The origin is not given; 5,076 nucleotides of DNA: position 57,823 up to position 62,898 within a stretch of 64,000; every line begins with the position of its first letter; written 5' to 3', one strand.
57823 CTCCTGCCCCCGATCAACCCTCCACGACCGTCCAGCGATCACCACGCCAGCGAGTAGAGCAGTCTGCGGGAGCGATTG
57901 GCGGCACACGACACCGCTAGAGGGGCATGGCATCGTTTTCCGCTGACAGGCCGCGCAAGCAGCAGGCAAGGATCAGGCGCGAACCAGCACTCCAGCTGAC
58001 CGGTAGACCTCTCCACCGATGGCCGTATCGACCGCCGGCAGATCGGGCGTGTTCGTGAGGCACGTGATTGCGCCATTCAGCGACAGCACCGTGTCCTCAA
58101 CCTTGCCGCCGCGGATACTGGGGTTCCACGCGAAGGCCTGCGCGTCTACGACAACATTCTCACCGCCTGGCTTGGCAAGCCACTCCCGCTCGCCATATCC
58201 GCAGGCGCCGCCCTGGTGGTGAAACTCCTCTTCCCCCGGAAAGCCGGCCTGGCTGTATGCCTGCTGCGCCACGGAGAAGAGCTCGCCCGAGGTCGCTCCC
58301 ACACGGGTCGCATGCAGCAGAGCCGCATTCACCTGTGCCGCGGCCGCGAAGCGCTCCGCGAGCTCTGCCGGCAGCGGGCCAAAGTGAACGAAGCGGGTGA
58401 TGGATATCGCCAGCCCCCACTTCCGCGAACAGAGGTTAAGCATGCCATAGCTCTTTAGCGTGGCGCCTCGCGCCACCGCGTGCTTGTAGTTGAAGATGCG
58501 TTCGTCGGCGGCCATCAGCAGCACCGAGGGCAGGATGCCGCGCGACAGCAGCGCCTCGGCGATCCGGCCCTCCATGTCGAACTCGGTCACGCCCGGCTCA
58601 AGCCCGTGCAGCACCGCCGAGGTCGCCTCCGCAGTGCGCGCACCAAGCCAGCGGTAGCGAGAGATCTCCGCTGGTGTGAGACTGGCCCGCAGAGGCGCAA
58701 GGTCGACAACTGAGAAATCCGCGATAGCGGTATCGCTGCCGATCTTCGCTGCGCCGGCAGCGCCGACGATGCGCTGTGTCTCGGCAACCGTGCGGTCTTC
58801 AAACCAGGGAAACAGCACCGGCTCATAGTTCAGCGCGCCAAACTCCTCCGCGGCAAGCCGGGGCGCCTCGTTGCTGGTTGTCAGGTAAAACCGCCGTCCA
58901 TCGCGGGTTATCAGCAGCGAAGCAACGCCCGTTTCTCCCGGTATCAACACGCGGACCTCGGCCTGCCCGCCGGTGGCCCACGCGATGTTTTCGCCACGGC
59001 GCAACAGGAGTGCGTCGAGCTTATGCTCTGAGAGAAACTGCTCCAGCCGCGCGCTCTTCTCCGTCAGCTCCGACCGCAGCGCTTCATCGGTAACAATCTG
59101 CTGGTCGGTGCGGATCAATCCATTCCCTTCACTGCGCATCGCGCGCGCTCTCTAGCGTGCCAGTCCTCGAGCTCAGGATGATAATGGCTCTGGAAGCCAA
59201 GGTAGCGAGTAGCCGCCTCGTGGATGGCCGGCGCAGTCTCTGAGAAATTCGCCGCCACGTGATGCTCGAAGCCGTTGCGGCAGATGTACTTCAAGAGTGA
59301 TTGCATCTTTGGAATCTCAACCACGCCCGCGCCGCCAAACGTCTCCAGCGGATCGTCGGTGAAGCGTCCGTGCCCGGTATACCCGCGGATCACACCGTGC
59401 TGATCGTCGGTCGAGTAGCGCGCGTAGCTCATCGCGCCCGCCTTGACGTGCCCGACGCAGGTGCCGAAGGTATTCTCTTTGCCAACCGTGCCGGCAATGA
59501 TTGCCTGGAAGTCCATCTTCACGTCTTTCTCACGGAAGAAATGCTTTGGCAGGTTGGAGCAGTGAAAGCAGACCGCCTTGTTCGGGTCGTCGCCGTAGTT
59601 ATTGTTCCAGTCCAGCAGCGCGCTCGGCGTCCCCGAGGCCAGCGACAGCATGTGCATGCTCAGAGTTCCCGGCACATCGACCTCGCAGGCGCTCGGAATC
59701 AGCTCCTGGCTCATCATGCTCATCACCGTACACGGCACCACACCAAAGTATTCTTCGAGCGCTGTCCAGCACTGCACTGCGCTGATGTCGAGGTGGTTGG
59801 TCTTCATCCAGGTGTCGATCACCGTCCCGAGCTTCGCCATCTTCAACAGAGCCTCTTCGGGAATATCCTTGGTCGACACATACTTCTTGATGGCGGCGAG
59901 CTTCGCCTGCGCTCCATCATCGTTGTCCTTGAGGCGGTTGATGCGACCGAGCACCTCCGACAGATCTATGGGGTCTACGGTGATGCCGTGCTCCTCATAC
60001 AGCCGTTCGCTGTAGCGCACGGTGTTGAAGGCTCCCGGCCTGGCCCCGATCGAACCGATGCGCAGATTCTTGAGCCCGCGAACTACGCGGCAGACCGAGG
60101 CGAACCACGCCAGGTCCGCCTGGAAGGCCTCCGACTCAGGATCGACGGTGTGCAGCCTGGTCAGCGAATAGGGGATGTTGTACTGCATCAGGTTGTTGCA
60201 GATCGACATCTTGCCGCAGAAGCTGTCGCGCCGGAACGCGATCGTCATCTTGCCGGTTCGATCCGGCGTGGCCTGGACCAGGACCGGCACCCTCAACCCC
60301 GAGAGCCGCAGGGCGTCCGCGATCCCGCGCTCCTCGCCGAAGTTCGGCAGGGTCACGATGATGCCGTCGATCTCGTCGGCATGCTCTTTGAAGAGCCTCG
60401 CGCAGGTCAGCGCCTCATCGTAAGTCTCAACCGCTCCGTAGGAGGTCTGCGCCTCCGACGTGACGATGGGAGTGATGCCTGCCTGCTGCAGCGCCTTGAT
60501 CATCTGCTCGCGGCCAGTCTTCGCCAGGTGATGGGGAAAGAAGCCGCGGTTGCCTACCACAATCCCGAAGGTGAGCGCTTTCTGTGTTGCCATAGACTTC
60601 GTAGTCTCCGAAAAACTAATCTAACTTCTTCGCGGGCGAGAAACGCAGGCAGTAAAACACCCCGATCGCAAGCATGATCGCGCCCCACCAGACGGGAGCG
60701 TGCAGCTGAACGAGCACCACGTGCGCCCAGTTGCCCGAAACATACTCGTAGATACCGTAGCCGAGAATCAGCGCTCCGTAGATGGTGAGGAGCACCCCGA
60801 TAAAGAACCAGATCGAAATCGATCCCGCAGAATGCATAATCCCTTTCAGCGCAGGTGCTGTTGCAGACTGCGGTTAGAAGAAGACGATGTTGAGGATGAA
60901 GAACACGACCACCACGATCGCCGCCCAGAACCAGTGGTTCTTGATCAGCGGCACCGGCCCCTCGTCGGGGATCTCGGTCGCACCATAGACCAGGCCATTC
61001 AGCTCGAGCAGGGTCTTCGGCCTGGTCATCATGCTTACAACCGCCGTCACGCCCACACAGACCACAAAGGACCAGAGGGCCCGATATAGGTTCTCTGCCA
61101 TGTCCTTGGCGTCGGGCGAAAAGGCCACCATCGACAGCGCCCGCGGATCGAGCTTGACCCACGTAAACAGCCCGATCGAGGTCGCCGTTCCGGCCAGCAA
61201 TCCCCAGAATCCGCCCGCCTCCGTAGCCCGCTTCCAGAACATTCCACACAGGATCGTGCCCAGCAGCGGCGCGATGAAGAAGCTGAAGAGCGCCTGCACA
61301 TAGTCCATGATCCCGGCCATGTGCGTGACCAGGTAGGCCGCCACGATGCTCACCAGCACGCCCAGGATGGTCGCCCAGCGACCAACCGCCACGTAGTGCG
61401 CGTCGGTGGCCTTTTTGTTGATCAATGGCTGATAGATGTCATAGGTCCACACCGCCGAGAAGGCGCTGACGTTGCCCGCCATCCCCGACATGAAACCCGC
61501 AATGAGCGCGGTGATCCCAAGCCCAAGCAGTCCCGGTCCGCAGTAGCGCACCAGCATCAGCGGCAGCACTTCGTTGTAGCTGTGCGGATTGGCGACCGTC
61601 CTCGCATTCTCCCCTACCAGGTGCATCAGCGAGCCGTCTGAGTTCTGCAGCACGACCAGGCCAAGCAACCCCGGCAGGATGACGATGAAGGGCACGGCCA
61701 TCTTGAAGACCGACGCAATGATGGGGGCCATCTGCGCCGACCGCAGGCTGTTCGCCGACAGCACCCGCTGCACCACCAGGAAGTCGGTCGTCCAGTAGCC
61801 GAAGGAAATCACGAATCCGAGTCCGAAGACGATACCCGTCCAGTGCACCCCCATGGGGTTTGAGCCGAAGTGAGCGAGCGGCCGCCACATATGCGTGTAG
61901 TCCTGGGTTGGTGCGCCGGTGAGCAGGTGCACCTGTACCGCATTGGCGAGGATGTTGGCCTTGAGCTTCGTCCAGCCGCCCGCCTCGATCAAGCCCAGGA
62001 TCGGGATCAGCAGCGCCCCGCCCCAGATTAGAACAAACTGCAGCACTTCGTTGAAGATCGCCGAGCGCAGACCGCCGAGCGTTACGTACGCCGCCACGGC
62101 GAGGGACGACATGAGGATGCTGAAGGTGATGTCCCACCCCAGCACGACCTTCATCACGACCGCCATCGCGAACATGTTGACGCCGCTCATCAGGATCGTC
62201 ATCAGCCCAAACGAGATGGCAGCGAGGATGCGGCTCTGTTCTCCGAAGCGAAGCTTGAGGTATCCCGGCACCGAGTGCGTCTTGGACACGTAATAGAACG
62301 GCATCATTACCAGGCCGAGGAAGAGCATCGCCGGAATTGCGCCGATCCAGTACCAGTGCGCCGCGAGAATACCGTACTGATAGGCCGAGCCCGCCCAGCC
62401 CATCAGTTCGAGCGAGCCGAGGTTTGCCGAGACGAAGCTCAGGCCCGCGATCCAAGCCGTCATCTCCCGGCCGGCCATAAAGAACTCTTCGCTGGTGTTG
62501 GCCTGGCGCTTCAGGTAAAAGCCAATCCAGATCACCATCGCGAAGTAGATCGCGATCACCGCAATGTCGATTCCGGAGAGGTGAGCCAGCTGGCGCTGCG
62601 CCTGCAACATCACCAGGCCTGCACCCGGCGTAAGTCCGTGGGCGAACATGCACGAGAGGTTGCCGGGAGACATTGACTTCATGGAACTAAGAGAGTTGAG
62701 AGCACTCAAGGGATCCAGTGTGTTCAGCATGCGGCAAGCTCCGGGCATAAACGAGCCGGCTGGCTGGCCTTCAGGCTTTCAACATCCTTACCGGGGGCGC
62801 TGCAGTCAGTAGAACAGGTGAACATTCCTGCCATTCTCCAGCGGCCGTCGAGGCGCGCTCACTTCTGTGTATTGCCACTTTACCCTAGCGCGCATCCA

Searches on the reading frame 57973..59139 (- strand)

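Call 46: search_protein_families(library=pfam, proteins=[window:57973-59139:-], max_evalue=0.001)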
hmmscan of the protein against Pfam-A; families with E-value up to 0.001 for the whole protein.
window:57973-59139:- (388 aa): 2 families
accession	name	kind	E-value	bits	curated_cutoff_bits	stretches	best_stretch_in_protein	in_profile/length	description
PF00557.29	Peptidase_M24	-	6.4e-08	33.1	23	1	166-311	7-155/208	Metallopeptidase family M24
PF01321.24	Creatinase_N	-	1.5e-07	32.4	22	1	30-139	3-97/128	Creatinase/Prolidase N-terminal domain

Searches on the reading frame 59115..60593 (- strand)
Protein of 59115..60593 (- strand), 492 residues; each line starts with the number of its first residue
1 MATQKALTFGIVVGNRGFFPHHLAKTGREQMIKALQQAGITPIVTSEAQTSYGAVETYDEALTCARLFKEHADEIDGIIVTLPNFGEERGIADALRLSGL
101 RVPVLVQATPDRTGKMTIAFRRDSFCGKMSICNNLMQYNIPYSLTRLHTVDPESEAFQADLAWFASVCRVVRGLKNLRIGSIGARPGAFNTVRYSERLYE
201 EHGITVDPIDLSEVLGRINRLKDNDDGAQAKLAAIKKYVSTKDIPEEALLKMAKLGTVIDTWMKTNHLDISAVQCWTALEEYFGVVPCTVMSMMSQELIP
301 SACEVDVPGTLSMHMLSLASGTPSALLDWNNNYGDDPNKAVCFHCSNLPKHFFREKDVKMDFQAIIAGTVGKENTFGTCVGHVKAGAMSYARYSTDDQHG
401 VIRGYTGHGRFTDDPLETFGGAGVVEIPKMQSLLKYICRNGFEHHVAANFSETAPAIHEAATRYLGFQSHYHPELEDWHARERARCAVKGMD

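Call 46: search_protein_families(library=pfam, proteins=[window:59115-60593:-], max_evalue=0.001)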
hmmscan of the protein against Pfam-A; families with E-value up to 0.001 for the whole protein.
window:59115-60593:- (492 aa): 1 family
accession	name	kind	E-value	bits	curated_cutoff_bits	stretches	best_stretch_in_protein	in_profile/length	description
PF02952.23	Fucose_iso_C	-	1.9e-25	89.6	29.3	1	342-469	1-140/143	L-fucose isomerase, C-terminal domain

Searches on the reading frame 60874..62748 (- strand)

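Call 46: search_protein_families(library=pfam, proteins=[window:60874-62748:-], max_evalue=0.001)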
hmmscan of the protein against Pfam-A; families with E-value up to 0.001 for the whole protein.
window:60874-62748:- (624 aa): 1 family
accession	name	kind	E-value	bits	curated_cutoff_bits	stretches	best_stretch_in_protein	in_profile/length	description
PF00474.23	SSF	-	3.1e-54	184.9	22.8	1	89-520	1-406/406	Sodium:solute symporter family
